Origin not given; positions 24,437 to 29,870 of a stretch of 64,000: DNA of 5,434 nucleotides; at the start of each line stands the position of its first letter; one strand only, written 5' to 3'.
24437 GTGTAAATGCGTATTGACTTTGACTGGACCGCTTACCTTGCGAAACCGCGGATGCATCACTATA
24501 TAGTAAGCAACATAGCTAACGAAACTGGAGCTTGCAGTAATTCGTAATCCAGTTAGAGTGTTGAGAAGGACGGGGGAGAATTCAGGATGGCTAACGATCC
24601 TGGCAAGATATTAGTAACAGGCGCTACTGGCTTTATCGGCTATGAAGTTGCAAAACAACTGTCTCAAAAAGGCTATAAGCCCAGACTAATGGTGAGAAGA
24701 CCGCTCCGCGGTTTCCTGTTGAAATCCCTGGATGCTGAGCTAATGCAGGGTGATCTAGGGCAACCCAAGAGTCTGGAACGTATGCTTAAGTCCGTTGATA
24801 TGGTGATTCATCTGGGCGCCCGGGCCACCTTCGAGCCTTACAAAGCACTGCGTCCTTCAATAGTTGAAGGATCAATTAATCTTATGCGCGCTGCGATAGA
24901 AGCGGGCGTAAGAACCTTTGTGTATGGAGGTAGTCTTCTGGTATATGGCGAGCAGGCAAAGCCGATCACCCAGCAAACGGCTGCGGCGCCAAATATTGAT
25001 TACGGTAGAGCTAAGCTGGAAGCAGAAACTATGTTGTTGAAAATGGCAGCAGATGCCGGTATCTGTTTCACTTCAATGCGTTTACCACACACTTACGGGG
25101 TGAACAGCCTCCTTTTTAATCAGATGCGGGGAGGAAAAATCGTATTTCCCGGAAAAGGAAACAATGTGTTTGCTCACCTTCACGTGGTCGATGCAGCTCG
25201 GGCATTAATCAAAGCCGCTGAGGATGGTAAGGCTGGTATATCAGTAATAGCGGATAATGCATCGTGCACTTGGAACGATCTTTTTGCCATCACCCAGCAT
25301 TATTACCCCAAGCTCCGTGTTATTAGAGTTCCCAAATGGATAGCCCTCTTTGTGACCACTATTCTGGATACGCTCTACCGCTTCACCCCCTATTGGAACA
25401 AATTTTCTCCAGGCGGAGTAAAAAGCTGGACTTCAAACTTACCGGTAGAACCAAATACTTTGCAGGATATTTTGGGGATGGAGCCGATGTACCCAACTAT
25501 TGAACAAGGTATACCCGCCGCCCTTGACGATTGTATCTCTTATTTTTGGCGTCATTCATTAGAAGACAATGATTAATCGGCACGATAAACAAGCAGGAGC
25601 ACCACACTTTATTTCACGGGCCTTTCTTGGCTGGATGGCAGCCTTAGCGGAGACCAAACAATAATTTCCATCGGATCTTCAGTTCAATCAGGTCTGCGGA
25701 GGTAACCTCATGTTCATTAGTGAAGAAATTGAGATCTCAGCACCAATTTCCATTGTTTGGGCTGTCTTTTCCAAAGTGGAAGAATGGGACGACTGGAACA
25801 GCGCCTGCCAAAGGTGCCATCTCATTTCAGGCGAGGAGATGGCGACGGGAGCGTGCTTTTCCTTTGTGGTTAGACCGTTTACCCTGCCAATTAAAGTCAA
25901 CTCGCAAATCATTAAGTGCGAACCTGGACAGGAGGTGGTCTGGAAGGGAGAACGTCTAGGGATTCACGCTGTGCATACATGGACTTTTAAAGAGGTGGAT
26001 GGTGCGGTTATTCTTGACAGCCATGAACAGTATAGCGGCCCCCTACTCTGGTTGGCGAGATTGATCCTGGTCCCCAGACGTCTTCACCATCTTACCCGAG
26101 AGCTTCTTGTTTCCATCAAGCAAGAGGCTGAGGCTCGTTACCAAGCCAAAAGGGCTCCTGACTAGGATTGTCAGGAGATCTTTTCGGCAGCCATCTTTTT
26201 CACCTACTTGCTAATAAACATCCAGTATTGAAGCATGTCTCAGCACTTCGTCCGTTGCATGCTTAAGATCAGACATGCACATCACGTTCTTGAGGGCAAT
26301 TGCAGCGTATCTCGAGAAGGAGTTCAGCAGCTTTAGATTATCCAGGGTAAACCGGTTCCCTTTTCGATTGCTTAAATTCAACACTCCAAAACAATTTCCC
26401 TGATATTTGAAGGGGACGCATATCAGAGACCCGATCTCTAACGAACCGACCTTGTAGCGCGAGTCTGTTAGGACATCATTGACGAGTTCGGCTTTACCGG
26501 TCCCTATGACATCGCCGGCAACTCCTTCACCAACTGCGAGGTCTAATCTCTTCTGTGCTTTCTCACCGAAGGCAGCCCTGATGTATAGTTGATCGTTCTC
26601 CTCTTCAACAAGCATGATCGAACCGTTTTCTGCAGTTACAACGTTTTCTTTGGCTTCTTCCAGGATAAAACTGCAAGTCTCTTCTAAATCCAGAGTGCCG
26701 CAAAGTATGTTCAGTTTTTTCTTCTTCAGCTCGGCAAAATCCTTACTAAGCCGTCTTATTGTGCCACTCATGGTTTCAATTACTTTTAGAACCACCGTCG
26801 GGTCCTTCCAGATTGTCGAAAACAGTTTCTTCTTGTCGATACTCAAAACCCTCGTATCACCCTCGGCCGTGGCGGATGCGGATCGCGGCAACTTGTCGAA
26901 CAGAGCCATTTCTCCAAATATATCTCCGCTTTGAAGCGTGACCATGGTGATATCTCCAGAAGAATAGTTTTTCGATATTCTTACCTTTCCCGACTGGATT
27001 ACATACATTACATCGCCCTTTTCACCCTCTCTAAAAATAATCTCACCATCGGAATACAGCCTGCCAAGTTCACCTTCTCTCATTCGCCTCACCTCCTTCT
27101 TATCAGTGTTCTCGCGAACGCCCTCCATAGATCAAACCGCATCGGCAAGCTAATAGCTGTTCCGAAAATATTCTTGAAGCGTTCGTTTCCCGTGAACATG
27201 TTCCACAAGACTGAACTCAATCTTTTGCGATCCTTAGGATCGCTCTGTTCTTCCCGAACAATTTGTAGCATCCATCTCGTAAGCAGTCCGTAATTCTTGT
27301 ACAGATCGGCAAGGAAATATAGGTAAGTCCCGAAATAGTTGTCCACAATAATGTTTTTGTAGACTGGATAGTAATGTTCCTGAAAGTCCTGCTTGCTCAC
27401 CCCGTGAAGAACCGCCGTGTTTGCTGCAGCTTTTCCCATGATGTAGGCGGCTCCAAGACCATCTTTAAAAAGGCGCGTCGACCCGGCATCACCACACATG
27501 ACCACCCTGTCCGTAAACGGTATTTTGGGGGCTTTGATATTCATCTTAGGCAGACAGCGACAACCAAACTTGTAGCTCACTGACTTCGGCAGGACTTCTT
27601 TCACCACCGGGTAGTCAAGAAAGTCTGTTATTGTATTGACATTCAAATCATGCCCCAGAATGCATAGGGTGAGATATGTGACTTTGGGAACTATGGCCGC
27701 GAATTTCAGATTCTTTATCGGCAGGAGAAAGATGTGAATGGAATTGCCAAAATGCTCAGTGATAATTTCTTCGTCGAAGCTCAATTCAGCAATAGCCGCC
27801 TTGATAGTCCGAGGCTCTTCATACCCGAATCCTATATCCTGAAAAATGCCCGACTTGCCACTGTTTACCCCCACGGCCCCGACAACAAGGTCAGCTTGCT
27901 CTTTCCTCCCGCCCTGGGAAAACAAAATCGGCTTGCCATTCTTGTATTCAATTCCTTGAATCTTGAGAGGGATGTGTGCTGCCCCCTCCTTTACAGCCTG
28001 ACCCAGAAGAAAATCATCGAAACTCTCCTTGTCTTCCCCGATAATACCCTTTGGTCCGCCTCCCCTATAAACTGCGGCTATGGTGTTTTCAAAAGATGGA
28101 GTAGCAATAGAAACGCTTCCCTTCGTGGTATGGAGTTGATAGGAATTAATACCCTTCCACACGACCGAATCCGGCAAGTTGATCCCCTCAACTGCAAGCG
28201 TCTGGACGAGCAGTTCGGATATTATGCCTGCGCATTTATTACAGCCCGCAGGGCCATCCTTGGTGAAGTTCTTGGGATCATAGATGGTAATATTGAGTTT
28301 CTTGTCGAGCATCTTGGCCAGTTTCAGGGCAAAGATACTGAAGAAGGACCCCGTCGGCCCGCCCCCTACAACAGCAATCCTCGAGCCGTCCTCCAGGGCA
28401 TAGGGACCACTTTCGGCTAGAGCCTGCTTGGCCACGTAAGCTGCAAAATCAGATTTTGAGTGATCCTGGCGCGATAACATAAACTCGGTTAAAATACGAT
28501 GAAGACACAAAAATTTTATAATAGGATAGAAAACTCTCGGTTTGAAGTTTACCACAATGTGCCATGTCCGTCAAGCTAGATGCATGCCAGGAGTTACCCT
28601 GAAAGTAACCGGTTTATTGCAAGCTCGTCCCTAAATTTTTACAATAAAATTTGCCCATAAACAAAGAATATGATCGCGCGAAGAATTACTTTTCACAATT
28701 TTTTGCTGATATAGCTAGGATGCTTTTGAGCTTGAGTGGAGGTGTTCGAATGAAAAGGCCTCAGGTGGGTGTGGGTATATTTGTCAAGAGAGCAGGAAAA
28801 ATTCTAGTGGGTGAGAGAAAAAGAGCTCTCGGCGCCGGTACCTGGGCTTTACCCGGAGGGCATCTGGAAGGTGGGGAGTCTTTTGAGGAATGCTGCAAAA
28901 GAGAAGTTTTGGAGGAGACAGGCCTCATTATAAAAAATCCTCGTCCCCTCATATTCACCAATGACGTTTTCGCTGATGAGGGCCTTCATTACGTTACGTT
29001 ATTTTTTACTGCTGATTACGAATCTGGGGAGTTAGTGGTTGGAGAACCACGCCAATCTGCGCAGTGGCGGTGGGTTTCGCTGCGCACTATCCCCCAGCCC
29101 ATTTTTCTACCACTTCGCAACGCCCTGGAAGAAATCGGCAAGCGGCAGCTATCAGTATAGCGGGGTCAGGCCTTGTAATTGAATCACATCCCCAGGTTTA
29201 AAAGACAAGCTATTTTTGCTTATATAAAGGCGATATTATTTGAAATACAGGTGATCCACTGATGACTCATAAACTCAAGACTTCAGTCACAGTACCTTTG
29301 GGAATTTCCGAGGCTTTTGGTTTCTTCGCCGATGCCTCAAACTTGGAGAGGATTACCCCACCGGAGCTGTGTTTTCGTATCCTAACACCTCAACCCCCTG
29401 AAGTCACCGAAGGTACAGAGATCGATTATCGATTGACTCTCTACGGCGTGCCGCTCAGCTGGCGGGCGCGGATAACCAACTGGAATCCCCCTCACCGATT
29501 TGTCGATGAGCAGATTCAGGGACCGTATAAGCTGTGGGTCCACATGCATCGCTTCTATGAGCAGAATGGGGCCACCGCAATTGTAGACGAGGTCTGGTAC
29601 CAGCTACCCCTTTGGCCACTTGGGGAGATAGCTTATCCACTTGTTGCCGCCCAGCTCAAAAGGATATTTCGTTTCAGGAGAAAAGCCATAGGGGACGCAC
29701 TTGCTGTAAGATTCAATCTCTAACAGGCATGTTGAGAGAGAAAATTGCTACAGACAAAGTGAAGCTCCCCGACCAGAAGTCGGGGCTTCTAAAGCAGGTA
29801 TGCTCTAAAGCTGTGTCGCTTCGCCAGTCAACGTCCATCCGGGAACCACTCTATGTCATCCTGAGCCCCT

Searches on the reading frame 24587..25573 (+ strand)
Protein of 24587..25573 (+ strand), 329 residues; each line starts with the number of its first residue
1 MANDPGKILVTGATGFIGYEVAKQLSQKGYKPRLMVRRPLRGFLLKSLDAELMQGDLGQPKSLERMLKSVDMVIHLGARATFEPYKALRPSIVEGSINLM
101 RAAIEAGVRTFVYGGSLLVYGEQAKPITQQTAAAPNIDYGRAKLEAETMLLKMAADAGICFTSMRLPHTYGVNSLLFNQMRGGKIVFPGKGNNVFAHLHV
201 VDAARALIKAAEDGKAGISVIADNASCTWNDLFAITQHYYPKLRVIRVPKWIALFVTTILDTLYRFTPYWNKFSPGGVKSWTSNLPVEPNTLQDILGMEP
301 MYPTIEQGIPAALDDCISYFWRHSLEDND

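Call 72: search_protein_families(library=pfam, proteins=[window:24587-25573:+], max_evalue=0.001)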
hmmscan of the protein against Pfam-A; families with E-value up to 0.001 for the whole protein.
window:24587-25573:+ (329 aa): 8 families
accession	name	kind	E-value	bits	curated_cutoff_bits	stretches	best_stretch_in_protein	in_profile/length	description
PF01370.27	Epimerase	-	1.3e-34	120.1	20.9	1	8-217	1-231/240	NAD dependent epimerase/dehydratase family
PF16363.11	GDP_Man_Dehyd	-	4.1e-17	63.1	27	1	9-236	1-262/332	GDP-mannose 4,6 dehydratase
PF13460.12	NAD_binding_10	-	1.5e-15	58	27.2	1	12-152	1-133/184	NAD(P)H-binding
PF05368.20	NmrA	-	1.5e-13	51.5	27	1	7-214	4-206/298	NmrA-like family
PF01073.25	3Beta_HSD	-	4.5e-12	46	22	1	9-155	1-162/280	3-beta hydroxysteroid dehydrogenase/isomerase family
PF04321.23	RmlD_sub_bind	-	1.1e-09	38.2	27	1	7-163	2-149/287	RmlD substrate binding domain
PF07993.18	NAD_binding_4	-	1e-08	35.1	20.1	1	49-166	67-204/258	Male sterility protein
PF02719.21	Polysacc_synt_2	-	0.00011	21.9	20.2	1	8-113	1-125/293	Polysaccharide biosynthesis protein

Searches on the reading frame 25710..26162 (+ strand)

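Call 72: search_protein_families(library=pfam, proteins=[window:25710-26162:+], max_evalue=0.001)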
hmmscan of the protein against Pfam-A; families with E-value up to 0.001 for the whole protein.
window:25710-26162:+ (151 aa): 2 families
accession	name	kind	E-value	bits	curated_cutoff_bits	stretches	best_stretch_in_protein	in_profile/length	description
PF10604.15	Polyketide_cyc2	-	4.9e-11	43.5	27.4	1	3-140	4-141/142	Polyketide cyclase / dehydrase and lipid transport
PF03364.25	Polyketide_cyc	-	0.00047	20.9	23.4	1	9-46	1-37/126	Polyketide cyclase / dehydrase and lipid transport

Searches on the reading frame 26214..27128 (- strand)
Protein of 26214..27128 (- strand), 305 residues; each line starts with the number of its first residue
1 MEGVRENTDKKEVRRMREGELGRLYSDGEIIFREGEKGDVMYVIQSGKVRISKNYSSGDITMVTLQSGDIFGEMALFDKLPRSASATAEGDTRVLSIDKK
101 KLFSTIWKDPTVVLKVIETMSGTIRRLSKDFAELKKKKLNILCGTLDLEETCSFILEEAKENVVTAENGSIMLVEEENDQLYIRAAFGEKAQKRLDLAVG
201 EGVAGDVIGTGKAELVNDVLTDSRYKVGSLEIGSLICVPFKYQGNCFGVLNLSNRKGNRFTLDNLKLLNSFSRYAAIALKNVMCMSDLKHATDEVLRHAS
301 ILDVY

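Call 72: search_protein_families(library=pfam, proteins=[window:26214-27128:-], max_evalue=0.001)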
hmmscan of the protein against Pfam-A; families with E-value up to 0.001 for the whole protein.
window:26214-27128:- (305 aa): 4 families
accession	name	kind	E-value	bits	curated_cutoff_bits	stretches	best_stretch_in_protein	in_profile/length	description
PF00027.35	cNMP_binding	-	6e-24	84.3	27.5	1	25-104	4-84/89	Cyclic nucleotide-binding domain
PF13185.12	GAF_2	-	1.5e-19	71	28.6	1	146-279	2-135/136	GAF domain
PF01590.32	GAF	-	1.9e-14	54.8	22.4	1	147-279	1-133/133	GAF domain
PF13492.12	GAF_3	-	2.3e-10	41.4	27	1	148-281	2-129/129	GAF domain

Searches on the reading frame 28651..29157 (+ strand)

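Call 72: search_protein_families(library=pfam, proteins=[window:28651-29157:+], max_evalue=0.001)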
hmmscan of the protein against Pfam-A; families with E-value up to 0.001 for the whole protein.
window:28651-29157:+ (169 aa): 2 families
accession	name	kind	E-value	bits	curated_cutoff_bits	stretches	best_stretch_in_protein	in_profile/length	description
PF00293.34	NUDIX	-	1.5e-21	77.2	21.1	1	37-149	2-121/134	NUDIX domain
PF14815.12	NUDIX_4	-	8.5e-06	26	35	1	41-149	2-100/113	NUDIX domain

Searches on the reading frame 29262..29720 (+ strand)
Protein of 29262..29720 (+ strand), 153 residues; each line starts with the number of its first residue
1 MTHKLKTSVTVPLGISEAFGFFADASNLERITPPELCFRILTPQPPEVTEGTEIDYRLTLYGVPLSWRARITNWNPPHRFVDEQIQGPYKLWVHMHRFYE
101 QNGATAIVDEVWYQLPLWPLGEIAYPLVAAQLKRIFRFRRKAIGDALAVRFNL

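Call 15: search_protein_families(library=pfam, proteins=[window:29262-29720:+], max_evalue=0.1)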
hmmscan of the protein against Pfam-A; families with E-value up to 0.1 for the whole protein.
window:29262-29720:+ (153 aa): 2 families
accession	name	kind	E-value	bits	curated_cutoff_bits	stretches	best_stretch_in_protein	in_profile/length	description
PF03364.25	Polyketide_cyc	-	0.021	15.5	23.4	1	15-122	5-107/126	Polyketide cyclase / dehydrase and lipid transport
PF10604.15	Polyketide_cyc2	-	0.06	14.1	27.4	1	3-114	2-109/142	Polyketide cyclase / dehydrase and lipid transport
